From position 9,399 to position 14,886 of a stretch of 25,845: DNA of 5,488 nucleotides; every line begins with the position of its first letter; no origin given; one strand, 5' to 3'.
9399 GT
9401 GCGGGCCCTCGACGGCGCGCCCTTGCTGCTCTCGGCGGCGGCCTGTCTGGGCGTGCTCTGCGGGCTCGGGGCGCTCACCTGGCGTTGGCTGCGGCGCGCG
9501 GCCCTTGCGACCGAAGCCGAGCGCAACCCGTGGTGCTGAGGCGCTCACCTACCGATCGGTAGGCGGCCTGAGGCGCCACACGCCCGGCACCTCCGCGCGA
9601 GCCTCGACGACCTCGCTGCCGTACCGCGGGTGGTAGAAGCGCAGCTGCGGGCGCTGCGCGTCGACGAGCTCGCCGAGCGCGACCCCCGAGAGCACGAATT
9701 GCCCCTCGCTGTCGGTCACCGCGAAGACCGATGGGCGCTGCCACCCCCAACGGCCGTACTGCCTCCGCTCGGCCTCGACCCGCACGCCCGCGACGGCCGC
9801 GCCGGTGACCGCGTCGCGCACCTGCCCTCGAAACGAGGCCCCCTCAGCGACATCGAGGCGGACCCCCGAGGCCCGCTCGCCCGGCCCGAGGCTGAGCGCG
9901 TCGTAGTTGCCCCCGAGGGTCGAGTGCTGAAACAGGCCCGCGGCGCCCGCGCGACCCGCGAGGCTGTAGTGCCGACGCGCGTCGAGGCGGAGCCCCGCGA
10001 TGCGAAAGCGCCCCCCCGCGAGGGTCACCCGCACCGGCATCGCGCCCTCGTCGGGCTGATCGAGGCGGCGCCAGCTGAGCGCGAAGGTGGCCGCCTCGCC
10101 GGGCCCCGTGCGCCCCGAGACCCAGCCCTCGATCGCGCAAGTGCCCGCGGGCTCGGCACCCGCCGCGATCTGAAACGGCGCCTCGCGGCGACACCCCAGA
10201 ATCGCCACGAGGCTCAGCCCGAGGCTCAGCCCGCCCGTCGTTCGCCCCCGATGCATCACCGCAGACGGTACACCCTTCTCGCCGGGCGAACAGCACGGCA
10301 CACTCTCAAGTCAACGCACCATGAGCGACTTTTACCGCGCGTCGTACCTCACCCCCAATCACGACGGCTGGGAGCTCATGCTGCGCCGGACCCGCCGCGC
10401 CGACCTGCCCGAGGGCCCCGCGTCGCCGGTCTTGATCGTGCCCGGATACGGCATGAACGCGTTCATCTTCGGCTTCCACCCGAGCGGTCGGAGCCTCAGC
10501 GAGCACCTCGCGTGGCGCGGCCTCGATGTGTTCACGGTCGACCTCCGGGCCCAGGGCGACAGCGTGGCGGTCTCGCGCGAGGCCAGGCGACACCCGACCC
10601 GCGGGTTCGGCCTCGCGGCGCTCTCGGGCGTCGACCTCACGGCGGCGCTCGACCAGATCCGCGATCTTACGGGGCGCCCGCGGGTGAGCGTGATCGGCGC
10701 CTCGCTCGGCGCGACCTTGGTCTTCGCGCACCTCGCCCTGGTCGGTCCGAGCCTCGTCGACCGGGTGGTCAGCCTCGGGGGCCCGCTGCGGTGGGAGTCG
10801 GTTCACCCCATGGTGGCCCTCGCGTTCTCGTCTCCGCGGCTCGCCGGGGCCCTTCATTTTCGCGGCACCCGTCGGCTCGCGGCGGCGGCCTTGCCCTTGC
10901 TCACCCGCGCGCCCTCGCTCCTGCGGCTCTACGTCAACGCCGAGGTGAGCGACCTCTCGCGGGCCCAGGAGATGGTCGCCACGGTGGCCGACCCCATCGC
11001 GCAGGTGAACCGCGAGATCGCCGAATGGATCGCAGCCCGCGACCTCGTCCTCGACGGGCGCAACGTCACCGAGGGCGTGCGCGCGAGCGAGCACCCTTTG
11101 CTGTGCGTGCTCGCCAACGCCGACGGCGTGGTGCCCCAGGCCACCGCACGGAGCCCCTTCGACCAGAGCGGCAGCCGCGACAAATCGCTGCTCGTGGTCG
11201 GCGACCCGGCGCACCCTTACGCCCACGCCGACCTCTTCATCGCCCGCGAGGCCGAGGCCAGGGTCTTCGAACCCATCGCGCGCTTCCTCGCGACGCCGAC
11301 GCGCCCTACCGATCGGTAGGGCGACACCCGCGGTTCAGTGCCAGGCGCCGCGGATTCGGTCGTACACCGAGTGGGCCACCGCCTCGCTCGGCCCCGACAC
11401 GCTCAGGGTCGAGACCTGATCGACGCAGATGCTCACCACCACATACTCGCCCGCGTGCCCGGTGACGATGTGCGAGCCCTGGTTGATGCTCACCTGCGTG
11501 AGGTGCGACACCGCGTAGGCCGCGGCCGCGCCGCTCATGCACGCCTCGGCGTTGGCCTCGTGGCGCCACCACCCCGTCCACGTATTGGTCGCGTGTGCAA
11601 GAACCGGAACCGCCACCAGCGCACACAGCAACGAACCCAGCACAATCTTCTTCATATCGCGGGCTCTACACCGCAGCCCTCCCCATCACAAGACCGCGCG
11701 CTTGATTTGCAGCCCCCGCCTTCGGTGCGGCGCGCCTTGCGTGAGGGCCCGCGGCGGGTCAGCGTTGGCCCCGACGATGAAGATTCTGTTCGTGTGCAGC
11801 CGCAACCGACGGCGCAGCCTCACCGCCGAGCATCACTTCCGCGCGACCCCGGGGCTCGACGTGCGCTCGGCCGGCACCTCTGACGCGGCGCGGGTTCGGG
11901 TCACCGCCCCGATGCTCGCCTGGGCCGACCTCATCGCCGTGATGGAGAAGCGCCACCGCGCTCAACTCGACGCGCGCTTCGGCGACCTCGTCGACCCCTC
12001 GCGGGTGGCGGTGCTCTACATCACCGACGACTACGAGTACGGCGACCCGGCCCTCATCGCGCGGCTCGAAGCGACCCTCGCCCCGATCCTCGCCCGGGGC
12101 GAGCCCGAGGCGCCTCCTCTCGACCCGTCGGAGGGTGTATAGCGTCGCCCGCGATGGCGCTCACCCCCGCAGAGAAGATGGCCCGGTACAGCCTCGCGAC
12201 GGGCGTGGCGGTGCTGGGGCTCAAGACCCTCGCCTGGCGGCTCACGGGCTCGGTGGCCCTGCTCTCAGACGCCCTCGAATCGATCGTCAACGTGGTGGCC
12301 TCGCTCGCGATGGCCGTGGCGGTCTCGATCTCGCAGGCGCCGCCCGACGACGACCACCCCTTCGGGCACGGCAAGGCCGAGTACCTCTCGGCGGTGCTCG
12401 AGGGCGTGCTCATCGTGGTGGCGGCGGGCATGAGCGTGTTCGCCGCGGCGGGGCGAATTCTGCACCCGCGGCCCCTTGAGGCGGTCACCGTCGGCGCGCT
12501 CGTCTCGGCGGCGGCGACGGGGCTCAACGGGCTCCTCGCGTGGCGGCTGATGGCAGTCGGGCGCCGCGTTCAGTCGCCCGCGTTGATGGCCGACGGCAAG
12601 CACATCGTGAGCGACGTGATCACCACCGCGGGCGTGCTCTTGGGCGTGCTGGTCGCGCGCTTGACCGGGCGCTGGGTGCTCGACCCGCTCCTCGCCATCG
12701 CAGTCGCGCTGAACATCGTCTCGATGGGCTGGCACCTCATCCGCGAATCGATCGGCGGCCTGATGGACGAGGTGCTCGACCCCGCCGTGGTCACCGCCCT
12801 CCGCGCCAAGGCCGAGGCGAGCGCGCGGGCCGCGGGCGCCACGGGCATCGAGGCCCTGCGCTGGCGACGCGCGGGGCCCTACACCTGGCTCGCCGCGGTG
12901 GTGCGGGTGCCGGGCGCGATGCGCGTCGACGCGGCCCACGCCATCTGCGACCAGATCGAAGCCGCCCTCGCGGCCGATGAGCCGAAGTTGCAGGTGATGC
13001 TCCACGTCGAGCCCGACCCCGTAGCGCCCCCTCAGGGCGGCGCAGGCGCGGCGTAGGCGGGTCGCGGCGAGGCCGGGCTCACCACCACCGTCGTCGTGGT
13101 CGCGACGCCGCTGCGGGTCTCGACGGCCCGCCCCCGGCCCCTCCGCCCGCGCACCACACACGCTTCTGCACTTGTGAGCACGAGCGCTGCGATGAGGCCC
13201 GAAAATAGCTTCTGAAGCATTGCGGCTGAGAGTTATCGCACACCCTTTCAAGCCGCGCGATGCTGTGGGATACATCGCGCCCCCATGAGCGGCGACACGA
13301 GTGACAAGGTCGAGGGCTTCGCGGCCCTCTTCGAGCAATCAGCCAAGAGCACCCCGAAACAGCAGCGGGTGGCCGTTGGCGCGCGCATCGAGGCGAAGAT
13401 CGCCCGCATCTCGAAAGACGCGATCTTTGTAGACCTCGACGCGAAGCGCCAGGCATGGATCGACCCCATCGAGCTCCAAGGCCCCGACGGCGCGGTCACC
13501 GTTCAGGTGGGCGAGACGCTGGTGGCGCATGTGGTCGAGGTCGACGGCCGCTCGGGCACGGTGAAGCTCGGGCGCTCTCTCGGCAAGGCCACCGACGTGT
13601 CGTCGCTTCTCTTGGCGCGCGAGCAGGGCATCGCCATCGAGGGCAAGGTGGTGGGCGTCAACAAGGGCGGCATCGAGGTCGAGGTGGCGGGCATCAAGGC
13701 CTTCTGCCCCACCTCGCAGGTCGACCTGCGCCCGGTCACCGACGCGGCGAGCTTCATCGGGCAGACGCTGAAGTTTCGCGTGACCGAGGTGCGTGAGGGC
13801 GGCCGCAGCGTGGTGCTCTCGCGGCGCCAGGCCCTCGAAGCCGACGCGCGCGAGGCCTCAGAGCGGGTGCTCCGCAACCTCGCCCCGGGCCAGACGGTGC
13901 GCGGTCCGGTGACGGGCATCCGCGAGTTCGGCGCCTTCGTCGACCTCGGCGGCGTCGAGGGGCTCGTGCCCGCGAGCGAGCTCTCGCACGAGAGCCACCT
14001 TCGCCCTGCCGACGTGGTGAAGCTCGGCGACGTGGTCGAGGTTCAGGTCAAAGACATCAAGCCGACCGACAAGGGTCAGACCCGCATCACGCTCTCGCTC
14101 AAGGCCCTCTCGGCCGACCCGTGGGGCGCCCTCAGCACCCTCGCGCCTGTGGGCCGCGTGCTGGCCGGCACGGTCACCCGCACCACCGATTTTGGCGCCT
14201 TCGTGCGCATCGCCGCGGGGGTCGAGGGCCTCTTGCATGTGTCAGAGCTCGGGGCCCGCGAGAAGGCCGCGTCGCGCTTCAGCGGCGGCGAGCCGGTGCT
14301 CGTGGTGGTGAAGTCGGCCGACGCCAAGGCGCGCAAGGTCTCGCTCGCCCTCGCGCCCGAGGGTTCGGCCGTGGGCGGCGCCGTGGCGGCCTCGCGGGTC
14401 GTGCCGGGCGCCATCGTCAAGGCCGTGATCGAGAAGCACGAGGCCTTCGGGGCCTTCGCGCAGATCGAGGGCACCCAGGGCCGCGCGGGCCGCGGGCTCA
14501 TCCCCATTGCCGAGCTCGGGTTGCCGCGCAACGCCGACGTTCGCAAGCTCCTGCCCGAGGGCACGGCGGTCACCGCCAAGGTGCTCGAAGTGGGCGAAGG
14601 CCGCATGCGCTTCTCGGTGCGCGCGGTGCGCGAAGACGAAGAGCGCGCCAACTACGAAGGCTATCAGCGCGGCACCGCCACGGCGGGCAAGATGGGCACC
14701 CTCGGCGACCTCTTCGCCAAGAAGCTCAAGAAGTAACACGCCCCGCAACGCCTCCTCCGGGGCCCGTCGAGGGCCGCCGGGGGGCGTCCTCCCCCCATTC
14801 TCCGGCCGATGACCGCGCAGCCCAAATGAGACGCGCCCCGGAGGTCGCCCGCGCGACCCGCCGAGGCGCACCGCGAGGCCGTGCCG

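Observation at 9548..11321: Second palindrome family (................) supplying identical stop codons and PTDR tails to genes on opposite strands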

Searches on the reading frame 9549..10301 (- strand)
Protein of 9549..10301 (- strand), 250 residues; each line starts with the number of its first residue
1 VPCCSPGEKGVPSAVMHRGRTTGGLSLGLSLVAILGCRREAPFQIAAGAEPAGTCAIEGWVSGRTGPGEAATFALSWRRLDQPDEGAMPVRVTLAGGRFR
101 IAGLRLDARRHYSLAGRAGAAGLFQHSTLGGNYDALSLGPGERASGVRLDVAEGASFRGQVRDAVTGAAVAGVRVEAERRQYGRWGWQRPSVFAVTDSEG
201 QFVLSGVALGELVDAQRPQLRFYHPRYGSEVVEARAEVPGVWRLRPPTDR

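Call 11: search_protein_families(library=pfam, proteins=[window:9549-10301:-], max_evalue=0.01)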
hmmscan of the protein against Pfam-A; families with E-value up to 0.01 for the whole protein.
window:9549-10301:- (250 aa): 1 family
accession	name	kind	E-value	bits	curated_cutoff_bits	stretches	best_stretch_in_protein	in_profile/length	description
PF13620.12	CarboxypepD_reg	-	2e-07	31.7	32.3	1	157-211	2-49/82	Carboxypeptidase regulatory-like domain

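Call 51: find_homologous_proteins(query=window:9549-10256:-, max_evalue=0.00001)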
Query window:9549-10256:- (235 aa): 1 proteins with E <= 0.00001 among 7298 candidates.
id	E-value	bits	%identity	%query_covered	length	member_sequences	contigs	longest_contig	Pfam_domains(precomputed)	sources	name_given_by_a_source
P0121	1.0e-148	511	100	100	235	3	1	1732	PF13620.13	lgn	-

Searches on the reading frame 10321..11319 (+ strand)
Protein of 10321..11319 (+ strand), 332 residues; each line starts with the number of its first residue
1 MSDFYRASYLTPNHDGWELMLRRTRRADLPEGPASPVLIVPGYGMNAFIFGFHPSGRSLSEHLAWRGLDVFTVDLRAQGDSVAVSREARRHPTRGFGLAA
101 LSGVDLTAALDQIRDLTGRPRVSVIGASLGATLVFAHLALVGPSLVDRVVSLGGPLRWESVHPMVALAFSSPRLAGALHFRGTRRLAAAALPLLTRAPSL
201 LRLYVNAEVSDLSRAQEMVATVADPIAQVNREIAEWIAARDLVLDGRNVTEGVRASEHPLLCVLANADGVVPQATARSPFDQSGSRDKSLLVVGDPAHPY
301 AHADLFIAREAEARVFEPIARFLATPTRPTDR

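Call 11: search_protein_families(library=pfam, proteins=[window:10321-11319:+], max_evalue=0.01)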
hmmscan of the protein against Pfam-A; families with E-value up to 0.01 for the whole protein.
window:10321-11319:+ (332 aa): 3 families
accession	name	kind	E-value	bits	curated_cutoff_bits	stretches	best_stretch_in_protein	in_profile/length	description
PF12146.15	Hydrolase_4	-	2.3e-13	50.5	27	1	59-293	23-227/239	Serine aminopeptidase, S33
PF00561.26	Abhydrolase_1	-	1.3e-11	45.1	25.8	1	36-161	2-103/245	alpha/beta hydrolase fold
PF12697.13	Abhydrolase_6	-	2e-08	35.6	26.3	1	37-272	1-180/217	Alpha/beta hydrolase family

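Call 23: find_encoding_contigs(protein=window:10321-11319:+, flank=10000, max_places=6)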
Protein window:10321-11319:+ (332 aa): 3 contigs read that carry it; 3 places shown.
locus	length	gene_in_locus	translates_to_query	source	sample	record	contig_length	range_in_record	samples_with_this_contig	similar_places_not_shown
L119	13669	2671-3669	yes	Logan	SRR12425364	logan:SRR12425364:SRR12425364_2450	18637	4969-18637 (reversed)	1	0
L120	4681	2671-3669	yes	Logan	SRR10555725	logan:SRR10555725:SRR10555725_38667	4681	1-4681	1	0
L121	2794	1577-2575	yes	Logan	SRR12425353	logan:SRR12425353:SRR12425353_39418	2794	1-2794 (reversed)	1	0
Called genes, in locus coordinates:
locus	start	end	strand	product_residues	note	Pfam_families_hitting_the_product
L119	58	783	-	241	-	PF04256:DUF434, PF18481:DUF5616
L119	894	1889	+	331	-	-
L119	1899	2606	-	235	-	PF13620:CarboxypepD_reg (weak)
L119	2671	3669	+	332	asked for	PF00561:Abhydrolase_1, PF12146:Hydrolase_4, PF12697:Abhydrolase_6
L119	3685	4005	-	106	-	-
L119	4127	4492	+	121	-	-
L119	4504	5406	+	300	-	PF01545:Cation_efflux, PF16916:ZT_dimer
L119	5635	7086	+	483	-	PF13509:S1_2 (faint), PF23459:S1_RRP5 (faint), PF00575:S1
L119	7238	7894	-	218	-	PF01127:Sdh_cyt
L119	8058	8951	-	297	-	-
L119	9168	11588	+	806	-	-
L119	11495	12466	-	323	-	PF01522:Polysacc_deac_1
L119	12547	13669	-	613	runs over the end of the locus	-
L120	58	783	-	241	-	PF04256:DUF434, PF18481:DUF5616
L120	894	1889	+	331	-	-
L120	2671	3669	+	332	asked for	PF00561:Abhydrolase_1, PF12146:Hydrolase_4, PF12697:Abhydrolase_6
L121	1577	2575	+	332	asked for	PF00561:Abhydrolase_1, PF12146:Hydrolase_4, PF12697:Abhydrolase_6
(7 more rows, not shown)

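Call 24: find_homologous_proteins(query=window:10321-11319:+, max_evalue=1e-20)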
Query window:10321-11319:+ (332 aa): 813 proteins with E <= 1e-20 among 8000 candidates; the best 120 are listed.
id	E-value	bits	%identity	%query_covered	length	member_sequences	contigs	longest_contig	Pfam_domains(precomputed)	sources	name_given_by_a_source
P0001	3.3e-213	725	100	100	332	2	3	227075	PF12697.14,PF00561.27,PF12146.16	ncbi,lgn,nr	ncbi:MAG: alpha/beta fold hydrolase [Myxococcales bacterium]|nr:alpha/beta fold hydrolase [Myxococca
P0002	9.3e-118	411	61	96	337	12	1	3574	PF00561.27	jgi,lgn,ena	-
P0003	1.2e-110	388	59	95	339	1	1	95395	PF00561.27,PF12146.16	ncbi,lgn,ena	-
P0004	4.9e-110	386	61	95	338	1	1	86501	PF12697.14,PF00561.27,PF12146.16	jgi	-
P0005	1.1e-103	365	56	95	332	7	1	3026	PF12697.14,PF00561.27,PF12146.16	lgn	-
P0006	8.1e-103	362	56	95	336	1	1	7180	PF12697.14,PF00561.27,PF12146.16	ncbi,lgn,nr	ncbi:MAG: Polyhydroxyalkanoic acid synthase [Myxococcaceae bacterium]|nr:Polyhydroxyalkanoic acid sy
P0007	1.5e-102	361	57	95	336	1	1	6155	PF12697.14,PF00561.27,PF12146.16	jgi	jgi:pimeloyl-ACP methyl ester carboxylesterase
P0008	4.0e-101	357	57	95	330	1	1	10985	PF12697.14,PF00561.27,PF12146.16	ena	-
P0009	1.2e-100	355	56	98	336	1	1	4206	PF12697.14,PF00561.27,PF12146.16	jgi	jgi:alpha-beta hydrolase superfamily lysophospholipase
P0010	1.7e-100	355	57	95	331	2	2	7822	PF12697.14,PF00561.27,PF12146.16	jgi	jgi:pimeloyl-ACP methyl ester carboxylesterase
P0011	2.0e-100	354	58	94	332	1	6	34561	PF12697.14,PF00561.27,PF12146.16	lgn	-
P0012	3.2e-100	354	56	95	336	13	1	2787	PF12697.14,PF00561.27,PF12146.16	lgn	-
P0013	4.1e-100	353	56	95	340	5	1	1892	PF12697.14,PF00561.27,PF12146.16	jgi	jgi:pimeloyl-ACP methyl ester carboxylesterase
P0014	5.0e-100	353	55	95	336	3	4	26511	PF12697.14,PF00561.27,PF12146.16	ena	-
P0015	1.3e-99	352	55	95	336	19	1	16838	PF12697.14,PF00561.27,PF12146.16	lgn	-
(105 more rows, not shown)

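Call 26: find_encoding_contigs(protein=P0003, flank=10000, max_places=2)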
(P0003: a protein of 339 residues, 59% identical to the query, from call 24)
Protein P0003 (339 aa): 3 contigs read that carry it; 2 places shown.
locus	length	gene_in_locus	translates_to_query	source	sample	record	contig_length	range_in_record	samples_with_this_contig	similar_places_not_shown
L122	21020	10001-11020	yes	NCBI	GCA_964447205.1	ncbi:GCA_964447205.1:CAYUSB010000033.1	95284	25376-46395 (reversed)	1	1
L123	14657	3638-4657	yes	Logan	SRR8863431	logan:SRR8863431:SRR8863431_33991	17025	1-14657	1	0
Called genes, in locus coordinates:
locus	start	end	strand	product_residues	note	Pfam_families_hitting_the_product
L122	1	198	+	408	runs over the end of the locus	PF09587:PGA_cap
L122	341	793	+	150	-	PF09655:Nitr_red_assoc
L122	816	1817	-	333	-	PF03372:Exo_endo_phos, PF19580:Exo_endo_phos_3 (faint)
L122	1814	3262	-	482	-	PF00171:Aldedh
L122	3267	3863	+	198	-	PF00583:Acetyltransf_1, PF13508:Acetyltransf_7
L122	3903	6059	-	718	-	-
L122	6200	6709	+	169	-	PF00075:RNase_H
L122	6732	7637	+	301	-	PF25539:Bestrophin_2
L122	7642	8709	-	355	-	PF00696:AA_kinase, PF01472:PUA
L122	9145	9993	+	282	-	PF02423:OCD_Mu_crystall (faint), PF03446:NAD_binding_2 (weak), PF03807:F420_oxidored, PF02153:PDH_N (faint), PF14748:P5CR_dimer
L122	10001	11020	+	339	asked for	PF00561:Abhydrolase_1 (weak), PF12146:Hydrolase_4 (weak)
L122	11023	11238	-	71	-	-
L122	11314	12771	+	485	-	PF00575:S1 (weak), PF23459:S1_RRP5 (faint), PF13509:S1_2 (faint), PF00575:S1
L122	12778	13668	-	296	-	-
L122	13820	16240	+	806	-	-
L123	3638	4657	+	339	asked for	PF00561:Abhydrolase_1 (weak), PF12146:Hydrolase_4 (weak)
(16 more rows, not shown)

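Call 27: find_encoding_contigs(protein=P0004, flank=10000, max_places=2)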
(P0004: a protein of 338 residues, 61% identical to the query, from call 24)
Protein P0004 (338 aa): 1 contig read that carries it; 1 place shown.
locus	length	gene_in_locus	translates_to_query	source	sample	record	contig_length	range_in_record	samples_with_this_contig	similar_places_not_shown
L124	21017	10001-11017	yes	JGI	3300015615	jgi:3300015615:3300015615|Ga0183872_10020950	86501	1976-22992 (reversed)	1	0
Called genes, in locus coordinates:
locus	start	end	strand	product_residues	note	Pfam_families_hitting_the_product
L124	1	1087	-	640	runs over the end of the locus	-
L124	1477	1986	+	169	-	PF00075:RNase_H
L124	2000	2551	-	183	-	-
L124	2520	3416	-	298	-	PF10609:ParA, PF01656:CbiA, PF02374:ArsA_ATPase (weak), PF06564:CBP_BcsQ, PF07015:VirC1 (faint), PF09140:MipZ (weak), PF13614:AAA_31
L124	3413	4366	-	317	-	PF00072:Response_reg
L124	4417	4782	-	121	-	PF03259:Robl_LC7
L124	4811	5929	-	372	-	PF00512:HisKA (weak), PF02518:HATPase_c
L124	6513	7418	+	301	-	PF25539:Bestrophin_2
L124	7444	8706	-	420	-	PF00696:AA_kinase, PF01472:PUA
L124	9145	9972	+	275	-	PF03446:NAD_binding_2 (faint), PF03807:F420_oxidored, PF02153:PDH_N, PF14748:P5CR_dimer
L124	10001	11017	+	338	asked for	PF12146:Hydrolase_4 (weak), PF00561:Abhydrolase_1 (weak), PF12697:Abhydrolase_6 (weak)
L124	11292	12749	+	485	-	PF00575:S1 (weak), PF23459:S1_RRP5 (faint), PF13509:S1_2 (faint), PF00575:S1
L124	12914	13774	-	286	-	-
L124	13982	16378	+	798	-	-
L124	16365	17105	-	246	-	PF01522:Polysacc_deac_1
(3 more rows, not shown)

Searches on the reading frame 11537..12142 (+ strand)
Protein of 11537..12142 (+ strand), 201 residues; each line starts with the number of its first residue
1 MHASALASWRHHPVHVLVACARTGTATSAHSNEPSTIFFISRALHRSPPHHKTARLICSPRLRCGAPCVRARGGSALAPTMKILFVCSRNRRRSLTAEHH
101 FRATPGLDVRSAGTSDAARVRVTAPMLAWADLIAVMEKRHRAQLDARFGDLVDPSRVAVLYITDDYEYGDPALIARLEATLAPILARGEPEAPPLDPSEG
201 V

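Call 11: search_protein_families(library=pfam, proteins=[window:11537-12142:+], max_evalue=0.01)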
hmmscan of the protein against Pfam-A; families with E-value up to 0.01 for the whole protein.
window:11537-12142:+ (201 aa): 2 families
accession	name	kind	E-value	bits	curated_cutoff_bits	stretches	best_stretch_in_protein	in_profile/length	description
PF01451.26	LMWPc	-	0.00048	20.8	23.2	0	83-115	1-40/144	Low molecular weight phosphotyrosine protein phosphatase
PF04722.18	Ssu72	-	0.006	16.6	25.3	1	82-120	2-39/189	Ssu72-like protein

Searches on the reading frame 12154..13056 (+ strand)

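Call 11: search_protein_families(library=pfam, proteins=[window:12154-13056:+], max_evalue=0.01)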
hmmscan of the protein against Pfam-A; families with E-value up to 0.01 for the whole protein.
window:12154-13056:+ (300 aa): 2 families
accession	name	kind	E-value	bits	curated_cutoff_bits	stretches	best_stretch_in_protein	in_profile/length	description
PF01545.26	Cation_efflux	-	3e-41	141.8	26.6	1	12-204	3-198/198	Cation efflux family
PF16916.11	ZT_dimer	-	4.3e-12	46.3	26.7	1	225-287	15-77/78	Dimerisation domain of Zinc Transporter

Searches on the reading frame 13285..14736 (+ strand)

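Call 18: search_protein_families(library=pfam, proteins=[window:13285-14736:+], max_evalue=0.001)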
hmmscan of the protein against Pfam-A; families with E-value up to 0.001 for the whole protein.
window:13285-14736:+ (483 aa): 3 families
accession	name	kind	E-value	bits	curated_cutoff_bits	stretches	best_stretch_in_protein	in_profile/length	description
PF00575.29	S1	-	1.2e-52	176.6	22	4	200-263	3-67/74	S1 RNA binding domain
PF23459.1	S1_RRP5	-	9.8e-11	42.5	27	1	199-272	1-72/72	RRP5 S1 domain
PF13509.12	S1_2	-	1.4e-10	41.6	21.8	0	202-238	2-39/61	S1 domain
